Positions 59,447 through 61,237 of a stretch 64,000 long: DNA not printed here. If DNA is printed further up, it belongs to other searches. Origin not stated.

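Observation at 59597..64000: Tandem CDP-alcohol phosphatidyltransferase fusion next to a giant HgdC-type ATPase/dehydratase-like protein: candidate ether-lipid (plasmalogen-type) module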

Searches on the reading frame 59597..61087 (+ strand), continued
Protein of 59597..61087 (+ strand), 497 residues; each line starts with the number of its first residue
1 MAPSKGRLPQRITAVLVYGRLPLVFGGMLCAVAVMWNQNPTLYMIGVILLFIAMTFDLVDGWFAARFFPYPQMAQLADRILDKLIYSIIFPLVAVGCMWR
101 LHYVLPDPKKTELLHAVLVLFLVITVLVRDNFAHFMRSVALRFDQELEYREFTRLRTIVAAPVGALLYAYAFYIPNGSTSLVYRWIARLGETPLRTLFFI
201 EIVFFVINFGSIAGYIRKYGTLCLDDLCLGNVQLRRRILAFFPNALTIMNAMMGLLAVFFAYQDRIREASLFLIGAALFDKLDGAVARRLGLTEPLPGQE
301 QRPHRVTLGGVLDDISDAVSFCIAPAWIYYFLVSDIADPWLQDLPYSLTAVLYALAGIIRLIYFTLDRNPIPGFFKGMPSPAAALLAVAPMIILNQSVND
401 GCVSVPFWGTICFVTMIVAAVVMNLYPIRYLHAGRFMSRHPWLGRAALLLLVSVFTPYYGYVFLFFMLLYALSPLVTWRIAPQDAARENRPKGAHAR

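Call 26: find_related_loci(query=A1, collection=genome_contigs, flank=10000)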
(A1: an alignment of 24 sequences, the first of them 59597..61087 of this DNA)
Query A1 (497 aa) in genome_contigs; peptide patterns used: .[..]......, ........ (x = any residue, [..] = any of these).
341 stretches matched a pattern; 273 encode a relative of the query (tblastn E <= 1e-3); the best 80 are kept; 80 distinct loci.
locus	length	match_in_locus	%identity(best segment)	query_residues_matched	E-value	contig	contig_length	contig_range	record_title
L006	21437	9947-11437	91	1-497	0e+0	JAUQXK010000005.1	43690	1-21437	MAG: Desulfobacterales bacterium isolate BIN27 contig_10719, whole genome shotgun sequence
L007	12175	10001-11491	89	1-497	0e+0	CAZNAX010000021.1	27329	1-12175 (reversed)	MAG TPA_asm: uncultured Desulfatibacillum sp. isolate binchicken_co234_279 genome assembly, contig: NODE_760_length_2732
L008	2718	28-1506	92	5-497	0e+0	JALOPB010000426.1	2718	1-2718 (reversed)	MAG: Desulfobacterales bacterium isolate Prado118 scaffold_136369, whole genome shotgun sequence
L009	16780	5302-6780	84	5-497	0e+0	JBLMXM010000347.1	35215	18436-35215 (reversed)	MAG: Hyphomicrobiales bacterium isolate MAG256 PRJNA957066_bin37_renamed_346, whole genome shotgun sequence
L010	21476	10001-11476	82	4-495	0e+0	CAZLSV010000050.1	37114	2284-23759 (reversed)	MAG TPA_asm: uncultured Desulfatibacillum sp. isolate binchicken_co266_254 genome assembly, contig: NODE_1964_length_371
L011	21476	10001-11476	81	4-495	0e+0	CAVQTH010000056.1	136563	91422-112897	MAG: uncultured delta proteobacterium isolate MFD00032.bin.2.163 genome assembly, contig: contig_99900, whole genome sho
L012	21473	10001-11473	78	7-495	0e+0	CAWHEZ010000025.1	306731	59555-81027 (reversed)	MAG: uncultured delta proteobacterium isolate MFD00905.bin.2.117 genome assembly, contig: contig_3914, whole genome shot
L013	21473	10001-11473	78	7-495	0e+0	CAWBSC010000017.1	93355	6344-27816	MAG: uncultured delta proteobacterium isolate MFD01872.bin.2.29 genome assembly, contig: contig_200801, whole genome sho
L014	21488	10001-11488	76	1-495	0e+0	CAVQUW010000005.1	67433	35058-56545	MAG: uncultured delta proteobacterium isolate MFD09964.bin.2.252 genome assembly, contig: contig_15411, whole genome sho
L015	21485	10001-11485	76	1-494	0e+0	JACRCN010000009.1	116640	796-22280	MAG: Deltaproteobacteria bacterium isolate NC_groundwater_1647_Pr3_B-0.1um_60_22 SR-2_scaffold_141_141698, whole genome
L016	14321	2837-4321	75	1-494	0e+0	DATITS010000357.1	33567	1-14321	MAG TPA_asm: Desulfobacterales bacterium isolate SMAG_U15961 k141_1038682, whole genome shotgun sequence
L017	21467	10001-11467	70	7-496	0e+0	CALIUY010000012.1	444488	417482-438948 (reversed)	MAG: uncultured Desulfobacterales bacterium isolate R1_Bin_MAXBIN__047_sub_1 genome assembly, contig: c_000000431516_par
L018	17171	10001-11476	68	3-494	0e+0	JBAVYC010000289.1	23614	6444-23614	MAG: Desulfobacterales bacterium isolate MFD03804_ilm_asm_bin1 k127_258412, whole genome shotgun sequence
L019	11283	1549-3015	70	7-496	0e+0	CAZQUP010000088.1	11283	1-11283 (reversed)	MAG TPA_asm: uncultured Desulfatibacillum sp. isolate SRP290908_co1_394 genome assembly, contig: NODE_8257_length_11283_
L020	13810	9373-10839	70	1-490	0e+0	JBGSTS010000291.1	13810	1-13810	MAG: Desulfobacterales bacterium isolate JTS-AC413 k141_3751208, whole genome shotgun sequence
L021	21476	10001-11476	67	3-494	0e+0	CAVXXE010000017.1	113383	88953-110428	MAG: uncultured delta proteobacterium isolate MFD03804.bin.2.141 genome assembly, contig: contig_16058, whole genome sho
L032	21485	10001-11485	66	4-495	0e+0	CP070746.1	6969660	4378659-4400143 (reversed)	MAG: Desulfobacterales bacterium isolate bin36 chromosome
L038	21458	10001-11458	69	8-494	0e+0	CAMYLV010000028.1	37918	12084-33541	MAG: uncultured Desulfobacterales bacterium isolate FCS_Desulfobacterota_01 genome assembly, contig: scaffold_235, whole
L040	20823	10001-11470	71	4-494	0e+0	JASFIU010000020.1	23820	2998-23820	MAG: Desulfobacterales bacterium isolate D0608S20remetaG_Bin_248 D0608S20remetaG_FD_scaffold_157_c1, whole genome shotgu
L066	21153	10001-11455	62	3-490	0e+0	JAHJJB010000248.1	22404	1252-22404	MAG: Proteobacteria bacterium isolate Modern_marine_rock_biofilm.mb.18 Modern_marine_rock.mb.18_k141_803900, whole genom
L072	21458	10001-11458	66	7-490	0e+0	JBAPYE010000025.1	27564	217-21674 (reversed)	MAG: Desulfobacterales bacterium isolate MFD00100_ilm_asm_bin18 k127_162819, whole genome shotgun sequence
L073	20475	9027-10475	63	4-490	0e+0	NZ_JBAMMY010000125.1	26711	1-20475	Desulfobacterium sp. N47 k141_71, whole genome shotgun sequence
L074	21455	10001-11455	62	4-492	0e+0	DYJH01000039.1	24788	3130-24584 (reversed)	MAG TPA_asm: Desulfonema limicola isolate FI88_41_9 Afr_mines_FI88_759_length_24788_cov_3_776736, whole genome shotgun s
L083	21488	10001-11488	60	3-495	0e+0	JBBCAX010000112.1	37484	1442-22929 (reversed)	Deltaproteobacteria bacterium TL4 17951C00112.1, whole genome shotgun sequence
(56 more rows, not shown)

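Call 34: search_protein_representatives(protein=window:59597-61087:+)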
Query: 497 residues. Proteins with E-value up to 0.001 (for the whole library): 2261; up to 1e-10: 112; up to 1e-30: 36. The best 150 are listed.
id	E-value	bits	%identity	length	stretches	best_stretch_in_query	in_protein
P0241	9.6e-190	648.1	58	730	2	7-488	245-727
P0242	6.4e-185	632.2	59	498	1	11-492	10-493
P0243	1.7e-121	423.0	48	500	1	7-491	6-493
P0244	6.8e-118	411.1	71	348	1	35-298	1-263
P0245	2.1e-101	356.7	42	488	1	8-477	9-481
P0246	2.5e-96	339.9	62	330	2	173-331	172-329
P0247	2.8e-89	316.7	62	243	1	263-494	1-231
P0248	3.4e-83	296.6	38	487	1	11-483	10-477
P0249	1.9e-81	290.9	41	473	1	7-477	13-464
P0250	8.9e-80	285.3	46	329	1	166-492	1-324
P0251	3.0e-77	277.0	51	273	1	229-483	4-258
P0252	8.7e-72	259.0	66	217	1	232-433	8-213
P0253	2.8e-66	240.8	58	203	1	23-219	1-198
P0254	8.0e-62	226.1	63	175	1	7-179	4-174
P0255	7.0e-55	203.2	58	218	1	4-169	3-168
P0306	4.3e-15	72.0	33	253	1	240-473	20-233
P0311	4.2e-14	68.7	30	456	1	40-454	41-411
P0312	5.6e-14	68.3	35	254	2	235-426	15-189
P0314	1.6e-13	66.8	37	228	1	239-475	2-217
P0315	2.6e-13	66.1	36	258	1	236-477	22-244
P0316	7.8e-13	64.5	34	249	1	242-489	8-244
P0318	1.2e-12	64.0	37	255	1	237-418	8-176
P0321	4.7e-12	62.0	31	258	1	224-470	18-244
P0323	5.2e-12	61.8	35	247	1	235-480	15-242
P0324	6.4e-12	61.5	42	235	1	244-391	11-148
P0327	9.7e-12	60.9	24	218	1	14-223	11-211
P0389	8.1e-10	54.6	25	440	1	39-476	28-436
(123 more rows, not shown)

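Call 36: predict_structure(alignment_id=A1)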
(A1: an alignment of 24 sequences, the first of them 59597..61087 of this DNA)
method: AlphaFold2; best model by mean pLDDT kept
length: 497 residues; sequences in the alignment: 24
mean_pLDDT: 64.2   pTM: 0.63
mean pLDDT of the five models: 64.2, 63.9, 63.6, 59.0, 53.5
residues with pLDDT >= 90: 52; 70-90: 109; 50-70: 257; < 50: 79
segments of 3 or more residues with pLDDT < 50: 1-8, 58-69, 72-77, 101-103, 108-112, 368-377, 428-439, 482-497
pLDDT, mean of each block of 10 residues (from residue 1): 41 53 62 60 64 54 47 49 52 53 50 52 54 54 56 52 55 58 60 55 55 54 57 71 69 79 81 77 66 63 60 84 93 90 92 90 63 49 87 90 90 92 62 46 61 76 85 60 45 34
secondary structure, 60 per line:
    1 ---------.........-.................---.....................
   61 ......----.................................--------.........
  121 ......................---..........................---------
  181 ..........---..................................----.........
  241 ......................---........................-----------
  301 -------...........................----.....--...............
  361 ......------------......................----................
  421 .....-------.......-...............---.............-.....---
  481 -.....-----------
elements in order: H10-18 H20-36 H40-66 H71-103 H112-142 H146-171 H181-190 H194-227 H232-262 H266-289 H308-334 H339-343 H346-366 H379-400 H405-425 H433-439 H441-455 H459-471 H473-477 H482-486

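Call 41: search_protein_families(library=pfam, proteins=[L066:8041-9663:+, L066:11692-13410:-, L072:8684-9853:+, L072:11708-14194:+, L074:8686-9798:+, L074:11672-12301:-, L083:8745-9962:+, L083:11503-12522:+, L083:12603-14123:+, L073:11235-11855:-], max_evalue=0.0001)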
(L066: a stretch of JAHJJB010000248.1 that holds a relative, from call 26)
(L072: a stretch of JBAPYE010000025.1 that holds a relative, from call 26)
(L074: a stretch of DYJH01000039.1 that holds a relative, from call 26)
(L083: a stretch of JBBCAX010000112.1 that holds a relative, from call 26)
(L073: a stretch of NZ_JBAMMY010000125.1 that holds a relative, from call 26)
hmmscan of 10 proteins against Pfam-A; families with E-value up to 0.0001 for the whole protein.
L066:8041-9663:+ (541 aa): 2 families
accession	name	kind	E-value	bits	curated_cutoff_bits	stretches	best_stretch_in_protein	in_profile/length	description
PF02310.24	B12-binding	-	1.6e-15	57.5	32.1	1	23-166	14-119/121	B12 binding domain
PF04055.27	Radical_SAM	-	2.6e-11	44.4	29.5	1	232-388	4-158/166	Radical SAM superfamily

L066:11692-13410:- (573 aa): 2 families
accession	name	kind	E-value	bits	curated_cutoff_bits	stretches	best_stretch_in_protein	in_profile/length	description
PF02401.23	LYTB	-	4.1e-91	305.4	24.5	1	3-274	1-266/267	LytB protein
PF01040.23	UbiA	-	1.2e-12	48.1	34.2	1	325-539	24-228/250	UbiA prenyltransferase family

L072:8684-9853:+ (390 aa): 6 families
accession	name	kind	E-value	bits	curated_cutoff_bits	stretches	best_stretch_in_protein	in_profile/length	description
PF08448.16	PAS_4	-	1.5e-18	67.4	23.1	2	182-292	1-110/110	PAS fold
PF08447.18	PAS_3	-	2.1e-18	66.8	25.6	1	71-150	2-81/89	PAS fold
PF13426.13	PAS_9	-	7.4e-16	58.7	27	2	66-162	9-102/103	PAS domain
PF13188.13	PAS_8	-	3.4e-12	46.3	21.8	1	178-219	3-44/65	PAS domain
PF00989.32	PAS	-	8.1e-12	45.6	22.6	0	66-152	19-104/113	PAS fold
PF00512.31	HisKA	-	1.7e-05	25.2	26.9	1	308-368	4-63/66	His Kinase A (phospho-acceptor) domain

L072:11708-14194:+ (829 aa): 3 families
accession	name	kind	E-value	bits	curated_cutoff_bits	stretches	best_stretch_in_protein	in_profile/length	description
PF02867.20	Ribonuc_red_lgC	-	9.7e-135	450.6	23.9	1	182-652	1-523/523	Ribonucleotide reductase, barrel domain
PF00317.26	Ribonuc_red_lgN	-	3.9e-27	94.6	28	1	98-179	2-77/77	Ribonucleotide reductase, all-alpha domain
PF12637.14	TSCPD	-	9.5e-21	74.3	22.8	1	691-782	6-87/88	TSCPD domain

L074:8686-9798:+ (371 aa): 3 families
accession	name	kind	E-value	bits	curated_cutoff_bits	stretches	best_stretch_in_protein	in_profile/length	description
PF01170.24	UPF0020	-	1.7e-40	139.2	22.3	1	188-364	1-164/197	RMKL-like, methyltransferase domain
PF02926.22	THUMP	-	3.7e-24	85.4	20.6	1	93-179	2-84/84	THUMP domain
PF22020.1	RlmL_1st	-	1.7e-07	31.6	27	1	30-83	2-54/55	RlmL ferredoxin-like domain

L074:11672-12301:- (210 aa): 1 family
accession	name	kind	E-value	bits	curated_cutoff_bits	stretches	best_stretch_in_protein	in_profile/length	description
PF03692.20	CxxCxxCC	-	1.4e-08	35.8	23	1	11-103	2-70/85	Putative zinc- or iron-chelating domain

L083:8745-9962:+ (406 aa): 2 families
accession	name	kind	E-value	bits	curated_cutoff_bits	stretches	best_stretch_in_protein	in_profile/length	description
PF02729.26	OTCace_N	-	8.4e-30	104.3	29.9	1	86-235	2-147/148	Aspartate/ornithine carbamoyltransferase, carbamoyl-P binding domain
PF00185.30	OTCace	-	1e-24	87.8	29.4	1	246-395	2-156/157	Aspartate/ornithine carbamoyltransferase, Asp/Orn binding domain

L083:11503-12522:+ (340 aa): 7 families
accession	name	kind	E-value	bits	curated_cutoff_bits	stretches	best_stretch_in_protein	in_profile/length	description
PF05496.18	RuvB_N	-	1.5e-79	265.7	27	1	22-179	1-158/159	Holliday junction DNA helicase RuvB P-loop domain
PF17864.7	AAA_lid_4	-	6.4e-28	96.8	27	1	183-256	1-74/74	RuvB AAA lid domain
PF05491.19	RuvB_C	-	6.5e-26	90.5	24.7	1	258-327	2-71/72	RuvB C-terminal winged helix domain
PF00004.35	AAA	-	1.3e-19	71.4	21.2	1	57-181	1-130/131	ATPase family associated with various cellular activities (AAA)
PF07728.20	AAA_5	-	5.4e-08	33.4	22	1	56-174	1-139/139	AAA domain (dynein-related subfamily)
PF01078.27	Mg_chelatase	-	3.9e-07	30.1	20.3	0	28-76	3-44/207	Magnesium chelatase, subunit ChlI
PF13191.12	AAA_16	-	8.6e-05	23.5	32.6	0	39-80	11-50/167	AAA ATPase domain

L083:12603-14123:+ (507 aa): 3 families
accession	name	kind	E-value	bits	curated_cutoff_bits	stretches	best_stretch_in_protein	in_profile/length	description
PF13522.11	GATase_6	-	6.8e-23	81.6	27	1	87-224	9-130/130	Glutamine amidotransferase domain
PF13537.11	GATase_7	-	1.1e-18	67.9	25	1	107-229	12-122/123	Glutamine amidotransferase domain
PF13230.11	GATase_4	-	1.8e-06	27.6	23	1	87-187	70-172/272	Glutamine amidotransferases class-II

L073:11235-11855:- (207 aa): 1 family
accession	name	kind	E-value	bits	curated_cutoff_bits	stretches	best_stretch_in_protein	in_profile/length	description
PF03692.20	CxxCxxCC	-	5.9e-08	33.7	23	1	11-103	2-70/85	Putative zinc- or iron-chelating domain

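Call 42: fold_search(model_id=the predicted structure, library=pdb)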
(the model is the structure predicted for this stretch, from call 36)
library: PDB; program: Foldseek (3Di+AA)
matches with E <= 10: 183; with E <= 0.001: 0
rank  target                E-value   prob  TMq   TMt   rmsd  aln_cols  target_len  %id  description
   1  7b1k_B                1.3e-02  1.00  0.31  0.69   5.0       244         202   24  Crystal structure of phosphatidyl serine synthase (PSS) in the closed conformation with bound citrate. (released 2021-12-08)
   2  3vvp_B                3.1e-01  0.47  0.20  0.23  20.1       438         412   15  Crystal structure of MATE in complex with Br-NRF (released 2013-04-03)
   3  8dl8_A                4.4e-01  0.18  0.16  0.17  21.2       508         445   13  Cryo-EM structure of human ferroportin/slc40 bound to Co2+ in nanodisc (released 2022-12-07)
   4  3vvp_A                5.1e-01  0.25  0.18  0.20  22.0       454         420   14  Crystal structure of MATE in complex with Br-NRF (released 2013-04-03)
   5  4mlb_A                6.1e-01  0.23  0.19  0.20  20.4       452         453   15  Reverse polarity of binding pocket suggests different function of a MOP superfamily transporter from Pyrococcus furios (released 2013-09-25)
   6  6jpf_A                6.4e-01  0.08  0.12  0.11  29.0       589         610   11  Structure of atOSCA1.1 channel at 3.52A (released 2019-04-10)
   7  3wbn_A                6.6e-01  0.20  0.17  0.18  23.7       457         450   14  Crystal structure of MATE in complex with MaL6 (released 2013-06-12)
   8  5xjj                  6.6e-01  0.14  0.13  0.14  20.4       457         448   14  Crystal structure of a MATE family protein (released 2017-09-20)
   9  6gwh                  7.1e-01  0.28  0.20  0.21  20.1       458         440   14  Outward-facing conformation of a multidrug resistance MATE family transporter of the MOP superfamily. (released 2019-06-05)
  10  3vvr_A                7.1e-01  0.18  0.17  0.18  23.6       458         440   13  Crystal structure of MATE in complex with MaD5 (released 2013-04-03)
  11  8bzy_A                7.4e-01  0.15  0.16  0.18  20.4       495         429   13  Structure of SLC40/ferroportin in complex with vamifeport and synthetic nanobody Sy3 in occluded conformation (released 2023-03-22)
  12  6exs                  7.4e-01  0.08  0.13  0.13  25.1       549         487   12  Crystal structure of a POT family transporter in complex with thioalcohol conjugated peptide. (released 2018-06-27)
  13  6z70_A                7.7e-01  0.14  0.15  0.16  22.7       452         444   12  Structure of the MATE family multidrug resistance transporter Aq_128 from Aquifex aeolicus in the outward-facing state (released 2021-12-01)
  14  7rdr_A                8.0e-01  0.25  0.20  0.21  18.4       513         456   13  Circular tandem repeat protein with novel repeat topology and enhanced subunit contact surfaces (released 2021-09-01)
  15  9g71_A                8.3e-01  0.08  0.10  0.12  37.6       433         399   11  Cryo-EM structure of TTYH2 in complex with lipids in GDN (released 2025-05-21)
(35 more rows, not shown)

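Call 43: search_solved_structures(query=L001:11742-16100:+, max_evalue=0.01)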
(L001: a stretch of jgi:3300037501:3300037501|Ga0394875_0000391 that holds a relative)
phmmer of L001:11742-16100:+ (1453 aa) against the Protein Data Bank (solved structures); distinct sequences matched with E-value up to 0.01: 5.
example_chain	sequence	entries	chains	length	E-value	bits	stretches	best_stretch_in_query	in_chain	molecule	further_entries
4eht_A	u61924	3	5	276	3.7e-29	104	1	308-566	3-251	Activator of 2-hydroxyisocaproyl-CoA dehydratase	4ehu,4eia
1hux_A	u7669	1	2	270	1.4e-27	98.8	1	307-572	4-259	ACTIVATOR OF (R)-2-HYDROXYGLUTARYL-COA DEHYDRATASE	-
9gai_D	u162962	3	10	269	1e-25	92.5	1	310-576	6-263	3-methylbenzoyl-CoA reductase alpha subunit MbdQ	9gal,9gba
7yyl_E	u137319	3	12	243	2.9e-17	64.5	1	309-568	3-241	Putative CoA-substrate-specific enzyme activase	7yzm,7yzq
9gai_C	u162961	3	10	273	1.2e-14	55.8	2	307-450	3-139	3-methylbenzoyl-CoA reductase delta subunit MbdP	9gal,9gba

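Call 44: search_protein_families(library=pfam, proteins=[L001:14382-16100:+, L001:13740-14700:+], max_evalue=10)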
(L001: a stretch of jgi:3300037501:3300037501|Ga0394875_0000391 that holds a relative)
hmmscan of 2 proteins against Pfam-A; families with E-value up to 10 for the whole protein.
L001:14382-16100:+ (573 aa): 1 family
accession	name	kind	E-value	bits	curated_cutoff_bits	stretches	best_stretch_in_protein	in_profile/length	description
PF06050.19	HGD-D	-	0.0094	16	28.4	1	54-103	289-341/342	2-hydroxyglutaryl-CoA dehydratase, D-component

L001:13740-14700:+ (320 aa): 2 families
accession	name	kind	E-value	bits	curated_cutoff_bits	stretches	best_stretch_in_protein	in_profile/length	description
PF09989.15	DUF2229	-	1.3e-42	146.3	29.4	1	8-231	1-217/218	CoA enzyme activase uncharacterised domain (DUF2229)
PF06050.19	HGD-D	-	0.019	15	28.4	1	268-317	289-341/342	2-hydroxyglutaryl-CoA dehydratase, D-component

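Call 49: search_protein_families(library=ncbifam, alignment_id=A2, max_evalue=0.001)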
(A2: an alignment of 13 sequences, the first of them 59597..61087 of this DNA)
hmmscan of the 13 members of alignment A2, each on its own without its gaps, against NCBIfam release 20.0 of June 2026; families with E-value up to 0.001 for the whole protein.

A. member 1, window:59597-61087:+ (497 aa): 8 families
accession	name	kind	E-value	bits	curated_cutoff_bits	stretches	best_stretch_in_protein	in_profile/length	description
NF038087.1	arch_ser_synth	exception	6.4e-22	78.2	240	1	242-389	6-140/216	archaetidylserine synthase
TIGR00473.1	pssA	equivalog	2e-21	76.7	107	1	247-395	1-130/153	CDP-diacylglycerol--serine O-phosphatidyltransferase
TIGR04217.1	archae_ser_T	exception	1.3e-17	64.3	200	1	242-476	9-218/221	archaetidylserine synthase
NF038086.1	anchor_synt_A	exception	2.7e-12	47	200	1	244-394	11-150/222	protein sorting system archaetidylserine synthase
NF040950.1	archin_ph_syn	equivalog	4.5e-10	39.7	180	1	240-292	23-76/191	archaetidylinositol phosphate synthase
NF045886.1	PhCholSynLeg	equivalog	6.6e-07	29.1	440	1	235-415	11-174/250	phosphatidylcholine synthase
NF045884.1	PhCholSynAgro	equivalog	9e-05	22.5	350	1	238-437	8-177/235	phosphatidylcholine synthase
TIGR00560.1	pgsA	equivalog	0.00047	20.7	109.1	0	38-91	28-81/183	CDP-diacylglycerol--glycerol-3-phosphate 3-phosphatidyltransferase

B. families by the number of members that match (of 13 scanned): 16 families
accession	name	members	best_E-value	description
TIGR00560.1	pgsA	13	6.1e-43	CDP-diacylglycerol--glycerol-3-phosphate 3-phosphatidyltransferase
TIGR00473.1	pssA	13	6e-42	CDP-diacylglycerol--serine O-phosphatidyltransferase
NF038087.1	arch_ser_synth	13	8.9e-37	archaetidylserine synthase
TIGR04217.1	archae_ser_T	13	2.3e-28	archaetidylserine synthase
NF038086.1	anchor_synt_A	13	6.7e-23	protein sorting system archaetidylserine synthase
NF040950.1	archin_ph_syn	13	1.1e-18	archaetidylinositol phosphate synthase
NF045883.1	PIPSynth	12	9.3e-14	phosphatidylinositol phosphate synthase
NF045886.1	PhCholSynLeg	10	2.5e-08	phosphatidylcholine synthase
NF045884.1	PhCholSynAgro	7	1e-07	phosphatidylcholine synthase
NF045888.1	PhCholSynBrdy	7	3.2e-07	phosphatidylcholine synthase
NF053678.1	ClpnSynClsA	6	5.7e-27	cardiolipin synthase ClsA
NF008090.0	PRK10832.1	6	8.6e-25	CDP-diacylglycerol--glycerol-3-phosphate 3-phosphatidyltransferase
NF045885.1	PhCholSynBorr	6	5.7e-13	phosphatidylcholine synthase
NF041135.1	IPPtranDIPPsyn_Thcocales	5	5.1e-10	bifunctional L-myo-inositol-1-phosphate cytidylyltransferase/CDP-L-myo-inositol myo-inositolphosphotransferase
NF045887.1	PhCholSynPs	5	8.8e-08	phosphatidylcholine synthase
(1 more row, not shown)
